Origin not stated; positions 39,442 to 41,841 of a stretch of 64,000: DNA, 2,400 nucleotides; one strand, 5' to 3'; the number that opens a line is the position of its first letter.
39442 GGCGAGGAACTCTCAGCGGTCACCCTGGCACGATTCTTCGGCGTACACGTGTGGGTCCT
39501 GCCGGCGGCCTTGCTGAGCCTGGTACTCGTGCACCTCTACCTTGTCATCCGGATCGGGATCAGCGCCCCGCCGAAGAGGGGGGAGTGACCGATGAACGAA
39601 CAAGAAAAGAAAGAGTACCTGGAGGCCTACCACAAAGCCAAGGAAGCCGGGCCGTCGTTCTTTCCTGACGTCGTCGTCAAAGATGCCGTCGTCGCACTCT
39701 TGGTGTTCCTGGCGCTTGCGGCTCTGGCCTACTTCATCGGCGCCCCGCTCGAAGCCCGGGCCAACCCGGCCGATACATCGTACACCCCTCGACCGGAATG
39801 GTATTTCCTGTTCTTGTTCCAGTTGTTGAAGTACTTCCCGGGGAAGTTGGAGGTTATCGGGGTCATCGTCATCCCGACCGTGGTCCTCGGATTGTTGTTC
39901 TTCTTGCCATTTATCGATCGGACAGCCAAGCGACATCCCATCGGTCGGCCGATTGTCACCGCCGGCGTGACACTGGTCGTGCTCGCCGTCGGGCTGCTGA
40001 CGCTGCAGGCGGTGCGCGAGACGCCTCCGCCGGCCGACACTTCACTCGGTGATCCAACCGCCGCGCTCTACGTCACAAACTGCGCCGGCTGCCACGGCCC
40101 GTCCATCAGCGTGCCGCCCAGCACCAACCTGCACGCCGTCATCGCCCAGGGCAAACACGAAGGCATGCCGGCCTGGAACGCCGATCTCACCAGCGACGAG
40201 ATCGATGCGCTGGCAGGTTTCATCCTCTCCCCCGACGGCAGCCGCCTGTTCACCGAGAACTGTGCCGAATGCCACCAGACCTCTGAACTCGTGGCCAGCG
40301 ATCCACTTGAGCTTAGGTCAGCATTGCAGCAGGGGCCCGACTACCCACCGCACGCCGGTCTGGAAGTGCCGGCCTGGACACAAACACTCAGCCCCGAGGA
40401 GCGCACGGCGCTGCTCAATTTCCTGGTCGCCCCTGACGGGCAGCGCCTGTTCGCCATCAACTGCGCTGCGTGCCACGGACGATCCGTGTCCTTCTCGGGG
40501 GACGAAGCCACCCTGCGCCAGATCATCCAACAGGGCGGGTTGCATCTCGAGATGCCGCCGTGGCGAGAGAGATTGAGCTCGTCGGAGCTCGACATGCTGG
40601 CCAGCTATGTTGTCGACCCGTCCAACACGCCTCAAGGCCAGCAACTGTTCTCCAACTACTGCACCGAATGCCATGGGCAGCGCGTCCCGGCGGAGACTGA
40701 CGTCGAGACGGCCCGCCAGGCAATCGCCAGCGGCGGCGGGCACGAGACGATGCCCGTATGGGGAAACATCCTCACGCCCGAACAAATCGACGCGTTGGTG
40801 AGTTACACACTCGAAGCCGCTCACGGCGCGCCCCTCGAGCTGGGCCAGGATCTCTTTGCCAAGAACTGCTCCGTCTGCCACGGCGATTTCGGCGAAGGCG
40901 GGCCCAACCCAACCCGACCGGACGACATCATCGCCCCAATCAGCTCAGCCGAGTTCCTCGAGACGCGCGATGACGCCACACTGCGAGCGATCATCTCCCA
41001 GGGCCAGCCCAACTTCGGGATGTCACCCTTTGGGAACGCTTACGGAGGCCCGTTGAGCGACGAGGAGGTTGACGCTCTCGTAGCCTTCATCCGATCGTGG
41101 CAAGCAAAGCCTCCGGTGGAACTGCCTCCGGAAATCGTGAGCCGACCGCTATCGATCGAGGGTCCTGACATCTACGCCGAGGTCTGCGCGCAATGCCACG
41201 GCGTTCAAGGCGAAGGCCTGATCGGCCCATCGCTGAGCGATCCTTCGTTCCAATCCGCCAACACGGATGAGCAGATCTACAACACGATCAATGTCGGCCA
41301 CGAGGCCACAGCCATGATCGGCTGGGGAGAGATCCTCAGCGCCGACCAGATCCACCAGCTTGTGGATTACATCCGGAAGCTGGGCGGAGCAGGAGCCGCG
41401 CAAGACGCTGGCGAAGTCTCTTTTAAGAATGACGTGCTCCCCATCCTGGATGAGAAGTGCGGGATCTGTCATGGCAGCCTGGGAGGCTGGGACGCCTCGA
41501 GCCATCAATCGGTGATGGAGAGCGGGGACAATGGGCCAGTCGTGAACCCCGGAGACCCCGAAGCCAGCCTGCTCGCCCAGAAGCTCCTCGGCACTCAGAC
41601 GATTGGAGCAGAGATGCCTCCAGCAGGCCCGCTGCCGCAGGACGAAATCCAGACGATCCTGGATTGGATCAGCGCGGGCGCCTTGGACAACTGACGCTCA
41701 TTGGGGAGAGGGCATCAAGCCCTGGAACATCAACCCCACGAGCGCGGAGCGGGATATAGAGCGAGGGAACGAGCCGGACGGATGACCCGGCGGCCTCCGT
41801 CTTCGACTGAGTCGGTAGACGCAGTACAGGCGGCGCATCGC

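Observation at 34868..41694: One tightly packed block joins three different quinol-oxidising modules, and three of its membrane subunits end in the same PSCyt1-like monoheme domain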

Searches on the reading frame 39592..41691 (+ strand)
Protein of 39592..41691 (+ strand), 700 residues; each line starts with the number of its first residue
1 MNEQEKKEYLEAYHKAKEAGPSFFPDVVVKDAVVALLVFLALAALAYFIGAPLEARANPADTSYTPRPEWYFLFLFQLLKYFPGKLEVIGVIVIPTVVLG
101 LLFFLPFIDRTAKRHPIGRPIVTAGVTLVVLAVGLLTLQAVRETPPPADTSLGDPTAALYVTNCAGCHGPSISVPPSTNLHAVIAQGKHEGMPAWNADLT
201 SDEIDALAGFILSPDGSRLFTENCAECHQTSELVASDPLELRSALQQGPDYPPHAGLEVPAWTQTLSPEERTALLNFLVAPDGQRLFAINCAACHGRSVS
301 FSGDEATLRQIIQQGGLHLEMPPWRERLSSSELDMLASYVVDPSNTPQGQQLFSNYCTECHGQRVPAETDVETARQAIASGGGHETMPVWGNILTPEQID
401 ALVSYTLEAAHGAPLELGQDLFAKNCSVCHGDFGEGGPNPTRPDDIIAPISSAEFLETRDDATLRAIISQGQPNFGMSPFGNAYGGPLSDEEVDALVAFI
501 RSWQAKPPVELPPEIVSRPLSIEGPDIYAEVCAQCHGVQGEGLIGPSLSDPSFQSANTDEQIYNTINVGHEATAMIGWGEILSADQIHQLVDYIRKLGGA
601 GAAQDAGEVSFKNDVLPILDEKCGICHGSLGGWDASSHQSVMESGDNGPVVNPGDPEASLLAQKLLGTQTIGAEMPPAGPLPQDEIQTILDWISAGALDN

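Call 3: search_protein_families(library=pfam, proteins=[window:39592-41691:+], max_evalue=0.01)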
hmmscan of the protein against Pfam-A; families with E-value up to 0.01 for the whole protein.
window:39592-41691:+ (700 aa): 9 families
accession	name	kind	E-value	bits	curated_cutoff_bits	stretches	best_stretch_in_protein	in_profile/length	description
PF13442.11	Cytochrome_CBB3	-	1.1e-65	218.2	27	6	523-594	5-68/68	Cytochrome C oxidase, cbb3-type, subunit III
PF00034.26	Cytochrom_C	-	6.8e-40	136.7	21.3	2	416-502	2-88/90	Cytochrome c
PF00032.22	Cytochrom_B_C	-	2.1e-11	44.4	20.7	1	57-144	2-86/102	Cytochrome b(C-terminal)/b6/petD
PF14495.11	Cytochrom_C550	-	4.3e-11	43.1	27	0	215-239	28-52/136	Cytochrome c-550 domain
PF14537.11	Cytochrom_c3_2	-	1.3e-07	32.4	25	0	220-237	25-42/79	Cytochrome c3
PF14522.11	Cytochrome_C7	-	4.3e-06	26.9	24.8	0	250-296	43-49/67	Cytochrome c7 and related cytochrome c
PF07635.16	PSCyt1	-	0.00033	21.6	22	1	623-679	1-59/59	Planctomycete cytochrome C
PF07331.16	TctB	-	0.0058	17.2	29.1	1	17-132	25-126/137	Tripartite tricarboxylate transporter TctB family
PF07637.16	PSD5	-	0.0062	17.3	34.2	0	2-38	19-53/62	Protein of unknown function (DUF1595)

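Call 22: search_protein_families(library=ncbifam, proteins=[window:39592-41691:+], max_evalue=0.001)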
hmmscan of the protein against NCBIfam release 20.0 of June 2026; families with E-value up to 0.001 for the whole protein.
window:39592-41691:+ (700 aa): 18 families
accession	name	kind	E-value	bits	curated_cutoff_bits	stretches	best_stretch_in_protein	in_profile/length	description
TIGR00782.1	ccoP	equivalog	6.8e-39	133.9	179.95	2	523-631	109-222/285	cytochrome-c oxidase, cbb3-type subunit III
NF011054.0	PRK14486.1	equivalog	1.7e-33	116.4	447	2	523-596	217-289/294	putative bifunctional cbb3-type cytochrome c oxidase subunit II/cytochrome c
NF045930.1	Cytc6PetJCyano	equivalog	1.7e-27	95.5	135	0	523-595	30-103/110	cytochrome c6 PetJ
TIGR03872.1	cytochrome_MoxG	equivalog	1.4e-24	86.7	147.8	1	523-598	46-122/133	cytochrome c(L), periplasmic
NF050122.1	bc1_QcrC_actin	exception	1.3e-22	80.3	200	2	412-597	38-211/253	cytochrome bc1 complex diheme cytochrome c subunit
NF045774.1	cytochro_C551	exception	2.3e-17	63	118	1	523-572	41-88/110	cytochrome c551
NF040606.1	CytoC_perox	subfamily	1.1e-14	54.5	150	0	319-370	280-322/524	di-heme-cytochrome C peroxidase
NF045773.1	cytochro_C550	exception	1.5e-12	47.5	125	1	523-595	51-117/118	cytochrome c550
NF052248.1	SorU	equivalog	1.9e-11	44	100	0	531-594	12-72/72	SorU family sulfite dehydrogenase c-type cytochrome subunit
TIGR04494.1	c550_PedF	equivalog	7.4e-11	42.1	122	0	524-590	54-123/133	cytochrome c-550 PedF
TIGR01156.1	cytb6_f_IV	equivalog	3.1e-09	36.9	127.05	1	22-133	31-139/160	cytochrome b6-f complex subunit IV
TIGR02603.1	CxxCH_TIGR02603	domain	3.8e-08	33.4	68.15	0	524-566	6-47/134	putative heme-binding domain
TIGR04485.1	thiosulf_SoxX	equivalog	5.5e-08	33.4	61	1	532-595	5-76/78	sulfur oxidation c-type cytochrome SoxX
NF041076.1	cyt_b_SoxC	equivalog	3.7e-07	29.4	740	1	51-131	268-350/542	proton pump complex cytochrome B SoxC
TIGR03045.1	PS_II_C550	equivalog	9.1e-07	28.7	177.75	0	269-308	40-79/159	photosystem II cytochrome c-550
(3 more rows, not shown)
